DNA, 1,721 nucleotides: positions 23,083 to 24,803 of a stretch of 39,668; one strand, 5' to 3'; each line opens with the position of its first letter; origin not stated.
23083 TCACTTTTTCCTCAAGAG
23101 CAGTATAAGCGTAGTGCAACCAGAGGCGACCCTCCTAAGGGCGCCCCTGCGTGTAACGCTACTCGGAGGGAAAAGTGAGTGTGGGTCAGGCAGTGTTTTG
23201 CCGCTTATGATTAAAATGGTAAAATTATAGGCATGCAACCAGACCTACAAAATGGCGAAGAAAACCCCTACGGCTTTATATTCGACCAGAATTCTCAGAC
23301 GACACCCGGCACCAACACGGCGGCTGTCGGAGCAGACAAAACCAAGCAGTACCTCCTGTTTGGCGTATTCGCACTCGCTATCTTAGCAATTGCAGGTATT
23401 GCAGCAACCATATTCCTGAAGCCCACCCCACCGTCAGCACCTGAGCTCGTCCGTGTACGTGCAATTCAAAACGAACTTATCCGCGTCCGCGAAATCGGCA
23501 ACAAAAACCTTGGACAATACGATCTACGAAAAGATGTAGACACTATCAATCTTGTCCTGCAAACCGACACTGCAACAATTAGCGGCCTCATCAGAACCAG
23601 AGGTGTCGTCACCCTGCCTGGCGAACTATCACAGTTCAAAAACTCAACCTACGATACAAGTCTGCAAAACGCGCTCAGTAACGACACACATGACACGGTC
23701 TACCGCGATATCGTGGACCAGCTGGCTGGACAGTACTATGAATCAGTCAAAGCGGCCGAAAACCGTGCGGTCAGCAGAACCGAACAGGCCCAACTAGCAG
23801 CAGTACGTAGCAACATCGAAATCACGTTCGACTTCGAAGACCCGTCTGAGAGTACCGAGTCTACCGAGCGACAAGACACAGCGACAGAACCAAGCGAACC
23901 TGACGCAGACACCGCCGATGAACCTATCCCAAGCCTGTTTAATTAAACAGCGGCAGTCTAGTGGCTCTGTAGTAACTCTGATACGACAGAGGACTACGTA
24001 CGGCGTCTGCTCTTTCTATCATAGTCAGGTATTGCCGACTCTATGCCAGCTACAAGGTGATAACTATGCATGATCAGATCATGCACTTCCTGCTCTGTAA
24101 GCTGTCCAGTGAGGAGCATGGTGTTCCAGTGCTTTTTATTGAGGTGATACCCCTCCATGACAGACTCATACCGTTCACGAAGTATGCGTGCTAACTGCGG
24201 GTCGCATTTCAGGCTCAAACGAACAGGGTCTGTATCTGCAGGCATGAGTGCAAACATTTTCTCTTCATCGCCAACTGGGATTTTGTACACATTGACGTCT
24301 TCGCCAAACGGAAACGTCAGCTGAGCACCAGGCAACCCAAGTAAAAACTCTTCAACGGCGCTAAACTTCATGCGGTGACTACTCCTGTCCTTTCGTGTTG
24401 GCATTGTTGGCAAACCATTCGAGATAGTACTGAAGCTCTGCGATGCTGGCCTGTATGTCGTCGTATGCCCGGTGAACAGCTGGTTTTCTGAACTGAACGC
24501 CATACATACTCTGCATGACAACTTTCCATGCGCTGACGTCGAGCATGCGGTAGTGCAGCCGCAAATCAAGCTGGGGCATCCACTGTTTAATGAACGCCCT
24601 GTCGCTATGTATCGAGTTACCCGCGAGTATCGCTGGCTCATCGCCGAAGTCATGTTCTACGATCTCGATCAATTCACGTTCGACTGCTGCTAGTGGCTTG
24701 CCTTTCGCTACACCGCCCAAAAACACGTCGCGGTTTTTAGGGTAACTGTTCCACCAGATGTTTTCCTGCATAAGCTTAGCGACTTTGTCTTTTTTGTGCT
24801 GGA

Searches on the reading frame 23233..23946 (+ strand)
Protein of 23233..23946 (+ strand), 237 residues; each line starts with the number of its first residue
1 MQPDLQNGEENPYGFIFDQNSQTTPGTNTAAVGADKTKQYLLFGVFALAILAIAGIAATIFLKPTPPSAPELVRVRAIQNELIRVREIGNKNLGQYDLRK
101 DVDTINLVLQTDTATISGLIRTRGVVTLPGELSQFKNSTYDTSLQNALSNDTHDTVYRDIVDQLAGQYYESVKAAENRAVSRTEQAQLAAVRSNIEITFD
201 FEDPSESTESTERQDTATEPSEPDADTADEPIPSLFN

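Call 10: search_protein_families(library=pfam, proteins=[window:23233-23946:+])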
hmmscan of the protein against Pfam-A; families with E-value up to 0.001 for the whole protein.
window:23233-23946:+ (237 aa): 0 families

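Call 30: find_encoding_contigs(protein=window:23233-23946:+, flank=3000, max_places=10)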
Protein window:23233-23946:+ (237 aa): 1 contig read that carries it; 1 place shown.
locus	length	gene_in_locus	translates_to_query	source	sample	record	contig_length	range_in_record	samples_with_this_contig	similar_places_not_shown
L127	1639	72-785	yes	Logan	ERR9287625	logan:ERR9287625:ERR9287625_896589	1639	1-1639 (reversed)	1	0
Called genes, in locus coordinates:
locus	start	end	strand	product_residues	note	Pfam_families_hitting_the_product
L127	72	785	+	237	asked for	-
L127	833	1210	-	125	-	PF04237:YjbR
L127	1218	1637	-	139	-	?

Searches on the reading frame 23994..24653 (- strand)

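Call 10: search_protein_families(library=pfam, proteins=[window:23994-24653:-])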
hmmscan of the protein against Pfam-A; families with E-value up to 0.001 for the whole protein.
window:23994-24653:- (219 aa): 1 family
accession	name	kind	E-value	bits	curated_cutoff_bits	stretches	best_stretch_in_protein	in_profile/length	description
PF04237.18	YjbR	-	5.6e-24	85.1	30.1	1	105-200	1-88/88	YjbR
